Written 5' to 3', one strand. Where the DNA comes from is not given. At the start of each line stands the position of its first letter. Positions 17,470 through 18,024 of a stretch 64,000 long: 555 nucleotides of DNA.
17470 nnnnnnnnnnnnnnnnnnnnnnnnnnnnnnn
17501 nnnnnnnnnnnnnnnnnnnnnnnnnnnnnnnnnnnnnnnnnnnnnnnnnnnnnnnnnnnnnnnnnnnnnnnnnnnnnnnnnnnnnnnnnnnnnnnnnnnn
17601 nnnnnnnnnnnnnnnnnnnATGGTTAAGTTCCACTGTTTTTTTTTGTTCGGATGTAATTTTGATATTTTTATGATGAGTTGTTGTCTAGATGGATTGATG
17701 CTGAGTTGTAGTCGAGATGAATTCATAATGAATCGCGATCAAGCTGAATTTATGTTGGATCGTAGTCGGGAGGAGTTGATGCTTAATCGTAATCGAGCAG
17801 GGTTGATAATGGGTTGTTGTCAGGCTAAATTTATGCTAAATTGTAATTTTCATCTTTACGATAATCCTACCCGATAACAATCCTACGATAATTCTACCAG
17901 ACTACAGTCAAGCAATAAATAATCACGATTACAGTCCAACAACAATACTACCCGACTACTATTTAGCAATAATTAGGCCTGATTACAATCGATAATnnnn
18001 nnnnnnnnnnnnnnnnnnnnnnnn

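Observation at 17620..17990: Head-to-head 27-nt repeat array between convergent genes; its forward arm keeps an open frame encoding a Cys/Met nonapeptide-repeat ORF coupled to the PAC2 gene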

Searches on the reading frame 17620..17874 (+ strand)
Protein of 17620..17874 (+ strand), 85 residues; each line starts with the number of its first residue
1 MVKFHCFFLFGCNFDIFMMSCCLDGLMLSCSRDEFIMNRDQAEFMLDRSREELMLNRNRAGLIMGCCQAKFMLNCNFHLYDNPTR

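Call 13: search_protein_families(library=pfam, proteins=[window:17620-17874:+], max_evalue=0.01)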
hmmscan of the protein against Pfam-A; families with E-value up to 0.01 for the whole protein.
window:17620-17874:+ (85 aa): 0 families

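Call 38: find_homologous_proteins(query=window:17620-17874:+, max_evalue=0.01)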
Query window:17620-17874:+: no candidate shares three 5-residue words with the query. No homologue found.

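Call 58: search_protein_families(library=ncbifam, proteins=[window:17620-17874:+], max_evalue=1)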
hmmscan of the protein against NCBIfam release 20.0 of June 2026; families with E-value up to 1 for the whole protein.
window:17620-17874:+ (85 aa): 0 families

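Call 59: search_protein_families(library=phrogs, proteins=[window:17620-17874:+], max_evalue=0.1)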
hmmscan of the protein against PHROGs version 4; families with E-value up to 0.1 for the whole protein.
window:17620-17874:+ (85 aa): 0 families
